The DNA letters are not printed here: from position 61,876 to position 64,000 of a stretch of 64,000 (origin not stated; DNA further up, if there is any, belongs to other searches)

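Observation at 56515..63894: One-component ECF sigma factors fused to a DUF4097-like domain, in tandem, linked to a MacB-type exporter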

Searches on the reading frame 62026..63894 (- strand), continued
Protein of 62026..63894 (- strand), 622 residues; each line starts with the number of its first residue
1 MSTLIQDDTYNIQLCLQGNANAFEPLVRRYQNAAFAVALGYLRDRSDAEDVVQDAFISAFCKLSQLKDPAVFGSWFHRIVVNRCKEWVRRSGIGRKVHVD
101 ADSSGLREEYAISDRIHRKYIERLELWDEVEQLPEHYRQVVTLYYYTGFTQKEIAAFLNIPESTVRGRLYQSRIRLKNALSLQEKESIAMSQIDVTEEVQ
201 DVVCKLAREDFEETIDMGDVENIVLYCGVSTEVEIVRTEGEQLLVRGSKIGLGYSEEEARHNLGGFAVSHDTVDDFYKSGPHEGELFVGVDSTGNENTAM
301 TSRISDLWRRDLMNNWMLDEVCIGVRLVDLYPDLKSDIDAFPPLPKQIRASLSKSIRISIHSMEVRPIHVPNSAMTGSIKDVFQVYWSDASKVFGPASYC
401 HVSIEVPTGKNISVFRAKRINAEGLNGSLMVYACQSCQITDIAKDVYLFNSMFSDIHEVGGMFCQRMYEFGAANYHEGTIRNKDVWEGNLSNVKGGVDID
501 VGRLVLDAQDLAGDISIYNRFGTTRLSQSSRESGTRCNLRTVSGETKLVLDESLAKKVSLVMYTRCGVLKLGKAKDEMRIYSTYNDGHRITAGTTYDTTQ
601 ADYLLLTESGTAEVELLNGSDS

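Call 43: find_encoding_contigs(protein=P0028, flank=6000, max_places=1)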
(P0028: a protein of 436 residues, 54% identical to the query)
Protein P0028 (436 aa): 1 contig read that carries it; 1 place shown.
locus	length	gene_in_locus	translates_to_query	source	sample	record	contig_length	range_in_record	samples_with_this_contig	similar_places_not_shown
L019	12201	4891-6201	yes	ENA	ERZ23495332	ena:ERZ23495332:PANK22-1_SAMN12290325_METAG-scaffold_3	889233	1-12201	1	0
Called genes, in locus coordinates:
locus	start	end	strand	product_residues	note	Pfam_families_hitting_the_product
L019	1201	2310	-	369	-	PF16881:LIAS_N (weak), PF04055:Radical_SAM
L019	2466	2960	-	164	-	PF00578:AhpC-TSA, PF08534:Redoxin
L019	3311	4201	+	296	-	PF25594:GldB_lipo, PF10026:DUF2268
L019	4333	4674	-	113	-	-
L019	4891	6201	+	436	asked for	-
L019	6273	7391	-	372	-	PF03544:TonB_C (weak)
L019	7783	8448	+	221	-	PF00005:ABC_tran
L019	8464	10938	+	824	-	PF13567:DUF4131, PF03772:Competence, PF00753:Lactamase_B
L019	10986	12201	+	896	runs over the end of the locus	PF00515:TPR_1 (faint), PF07719:TPR_2 (faint), PF07721:TPR_4 (faint), PF14559:TPR_19 (weak), PF13414:TPR_11, PF13485:Peptidase_MA_2, PF14559:TPR_19 (weak), PF13432:TPR_16 (weak), +12 more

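Call 74: search_protein_families(library=pfam, proteins=[L012:8744-9937:-], max_evalue=0.01)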
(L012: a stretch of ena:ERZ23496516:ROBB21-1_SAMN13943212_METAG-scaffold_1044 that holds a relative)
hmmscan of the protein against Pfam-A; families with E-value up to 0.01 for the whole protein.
L012:8744-9937:- (397 aa): 1 family
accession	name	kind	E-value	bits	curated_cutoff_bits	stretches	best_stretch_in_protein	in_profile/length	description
PF03544.19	TonB_C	-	1.9e-06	28.6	24.6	1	311-383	6-78/79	Gram-negative bacterial TonB protein C-terminal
